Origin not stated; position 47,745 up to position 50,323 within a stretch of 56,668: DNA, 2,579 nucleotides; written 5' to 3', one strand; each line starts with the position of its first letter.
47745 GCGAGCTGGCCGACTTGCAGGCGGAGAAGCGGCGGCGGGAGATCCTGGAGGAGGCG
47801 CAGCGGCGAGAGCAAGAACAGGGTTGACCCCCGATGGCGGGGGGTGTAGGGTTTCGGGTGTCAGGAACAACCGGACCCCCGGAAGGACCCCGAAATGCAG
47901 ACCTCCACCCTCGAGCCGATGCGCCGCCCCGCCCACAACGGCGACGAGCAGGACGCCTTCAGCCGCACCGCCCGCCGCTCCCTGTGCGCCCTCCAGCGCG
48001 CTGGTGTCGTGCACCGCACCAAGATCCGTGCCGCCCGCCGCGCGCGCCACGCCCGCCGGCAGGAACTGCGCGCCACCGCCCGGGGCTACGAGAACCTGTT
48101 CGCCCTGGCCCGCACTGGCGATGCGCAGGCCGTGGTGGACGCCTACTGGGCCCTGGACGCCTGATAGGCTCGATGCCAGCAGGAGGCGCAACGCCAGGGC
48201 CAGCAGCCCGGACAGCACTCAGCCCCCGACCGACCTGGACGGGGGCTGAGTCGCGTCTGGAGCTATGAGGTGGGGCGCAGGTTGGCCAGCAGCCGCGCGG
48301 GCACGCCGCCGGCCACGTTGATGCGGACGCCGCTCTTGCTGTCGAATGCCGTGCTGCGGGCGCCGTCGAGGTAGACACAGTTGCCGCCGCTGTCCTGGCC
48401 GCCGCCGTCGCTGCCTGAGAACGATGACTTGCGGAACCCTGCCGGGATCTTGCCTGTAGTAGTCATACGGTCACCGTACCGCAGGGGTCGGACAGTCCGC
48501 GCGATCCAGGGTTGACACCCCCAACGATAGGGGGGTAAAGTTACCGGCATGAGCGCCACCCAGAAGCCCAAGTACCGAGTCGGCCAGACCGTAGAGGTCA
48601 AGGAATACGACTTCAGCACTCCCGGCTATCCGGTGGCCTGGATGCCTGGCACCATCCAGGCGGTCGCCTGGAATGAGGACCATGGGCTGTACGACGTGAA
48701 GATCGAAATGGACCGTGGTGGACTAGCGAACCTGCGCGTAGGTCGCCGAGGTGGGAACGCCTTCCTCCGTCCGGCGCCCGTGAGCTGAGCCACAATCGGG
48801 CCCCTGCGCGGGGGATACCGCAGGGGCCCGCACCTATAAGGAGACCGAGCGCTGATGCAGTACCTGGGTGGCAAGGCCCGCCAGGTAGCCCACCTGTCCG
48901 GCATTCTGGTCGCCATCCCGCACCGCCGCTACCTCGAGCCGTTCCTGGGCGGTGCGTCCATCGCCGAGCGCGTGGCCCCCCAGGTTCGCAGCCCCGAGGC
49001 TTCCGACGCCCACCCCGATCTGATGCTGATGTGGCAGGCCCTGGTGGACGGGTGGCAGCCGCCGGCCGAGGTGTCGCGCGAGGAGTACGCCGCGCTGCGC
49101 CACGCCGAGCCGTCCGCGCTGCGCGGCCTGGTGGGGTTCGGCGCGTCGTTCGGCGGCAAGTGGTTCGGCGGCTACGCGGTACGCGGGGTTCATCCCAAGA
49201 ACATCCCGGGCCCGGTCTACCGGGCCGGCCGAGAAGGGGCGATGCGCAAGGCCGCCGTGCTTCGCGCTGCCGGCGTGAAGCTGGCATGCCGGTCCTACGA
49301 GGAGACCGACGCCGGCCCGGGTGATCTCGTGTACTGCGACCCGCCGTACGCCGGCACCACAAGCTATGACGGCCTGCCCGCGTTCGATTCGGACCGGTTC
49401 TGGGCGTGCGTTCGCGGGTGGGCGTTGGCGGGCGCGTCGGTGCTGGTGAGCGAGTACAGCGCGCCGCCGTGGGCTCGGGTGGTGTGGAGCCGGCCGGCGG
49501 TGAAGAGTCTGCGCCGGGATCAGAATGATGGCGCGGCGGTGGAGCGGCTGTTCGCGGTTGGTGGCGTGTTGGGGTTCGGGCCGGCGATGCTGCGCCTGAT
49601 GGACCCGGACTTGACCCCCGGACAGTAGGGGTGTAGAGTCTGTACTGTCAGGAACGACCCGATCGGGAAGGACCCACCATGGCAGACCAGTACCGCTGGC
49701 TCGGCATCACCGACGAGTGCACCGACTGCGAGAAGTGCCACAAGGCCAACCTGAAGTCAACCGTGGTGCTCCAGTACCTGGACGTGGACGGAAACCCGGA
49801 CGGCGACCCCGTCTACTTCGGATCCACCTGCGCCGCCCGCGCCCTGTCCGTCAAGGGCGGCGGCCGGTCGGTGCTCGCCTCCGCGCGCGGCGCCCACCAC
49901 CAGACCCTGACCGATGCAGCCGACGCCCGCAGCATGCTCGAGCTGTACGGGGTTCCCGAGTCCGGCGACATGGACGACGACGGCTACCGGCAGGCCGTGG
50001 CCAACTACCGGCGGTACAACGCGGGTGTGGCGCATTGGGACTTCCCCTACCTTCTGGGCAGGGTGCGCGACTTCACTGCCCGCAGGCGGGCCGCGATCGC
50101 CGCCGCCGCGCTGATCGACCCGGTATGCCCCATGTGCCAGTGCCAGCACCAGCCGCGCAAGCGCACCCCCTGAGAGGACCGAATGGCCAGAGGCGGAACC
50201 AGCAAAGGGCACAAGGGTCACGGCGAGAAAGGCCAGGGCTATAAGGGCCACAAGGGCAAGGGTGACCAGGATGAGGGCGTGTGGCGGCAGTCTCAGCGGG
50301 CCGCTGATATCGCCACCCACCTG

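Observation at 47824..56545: Genome-wide family of one promoter-plus-leader cassette (at least 12 full and 4 truncated copies)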

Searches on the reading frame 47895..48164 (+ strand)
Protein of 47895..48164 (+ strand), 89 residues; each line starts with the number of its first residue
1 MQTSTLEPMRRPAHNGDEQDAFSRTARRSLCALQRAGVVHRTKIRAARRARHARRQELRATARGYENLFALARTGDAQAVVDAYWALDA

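Call 11: search_protein_families(library=phrogs, proteins=[window:47895-48164:+], max_evalue=0.001)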
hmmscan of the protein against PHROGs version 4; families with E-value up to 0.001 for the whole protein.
window:47895-48164:+ (89 aa): 1 family
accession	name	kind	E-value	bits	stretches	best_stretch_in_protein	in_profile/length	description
phrog_16066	-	unknown function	0.00011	23.1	1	16-63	9-53/53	-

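Call 89: search_protein_families(library=pfam, proteins=[window:47895-48164:+], max_evalue=0.01)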
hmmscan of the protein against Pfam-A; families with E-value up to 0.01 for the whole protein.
window:47895-48164:+ (89 aa): 0 families

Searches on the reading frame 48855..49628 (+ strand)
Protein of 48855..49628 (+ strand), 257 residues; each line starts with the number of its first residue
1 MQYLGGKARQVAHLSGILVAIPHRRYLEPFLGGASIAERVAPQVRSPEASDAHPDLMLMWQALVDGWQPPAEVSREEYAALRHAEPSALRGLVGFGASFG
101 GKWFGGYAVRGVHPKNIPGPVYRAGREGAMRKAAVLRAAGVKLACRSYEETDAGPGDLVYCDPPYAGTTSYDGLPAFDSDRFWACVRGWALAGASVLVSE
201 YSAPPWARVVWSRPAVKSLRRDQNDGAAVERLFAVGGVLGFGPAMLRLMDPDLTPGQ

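Call 13: search_protein_families(library=phrogs, proteins=[window:48855-49628:+], max_evalue=0.001)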
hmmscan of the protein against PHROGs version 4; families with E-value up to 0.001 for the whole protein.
window:48855-49628:+ (257 aa): 1 family
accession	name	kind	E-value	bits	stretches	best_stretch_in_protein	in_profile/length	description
phrog_56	-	other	8.5e-31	108.9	1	2-233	66-320/647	DNA methyltransferase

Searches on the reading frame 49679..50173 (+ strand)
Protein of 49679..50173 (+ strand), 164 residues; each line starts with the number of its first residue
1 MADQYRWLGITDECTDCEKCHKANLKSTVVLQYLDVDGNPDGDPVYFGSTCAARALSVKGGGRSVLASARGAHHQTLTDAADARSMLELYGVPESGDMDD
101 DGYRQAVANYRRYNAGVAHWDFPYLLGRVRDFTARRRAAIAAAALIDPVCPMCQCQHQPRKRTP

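Call 11: search_protein_families(library=phrogs, proteins=[window:49679-50173:+], max_evalue=0.001)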
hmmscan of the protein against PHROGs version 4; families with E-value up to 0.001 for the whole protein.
window:49679-50173:+ (164 aa): 0 families

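Call 68: search_protein_families(library=pfam, proteins=[window:49679-50173:+], max_evalue=0.01)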
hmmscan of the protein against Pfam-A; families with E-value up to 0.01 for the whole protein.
window:49679-50173:+ (164 aa): 0 families
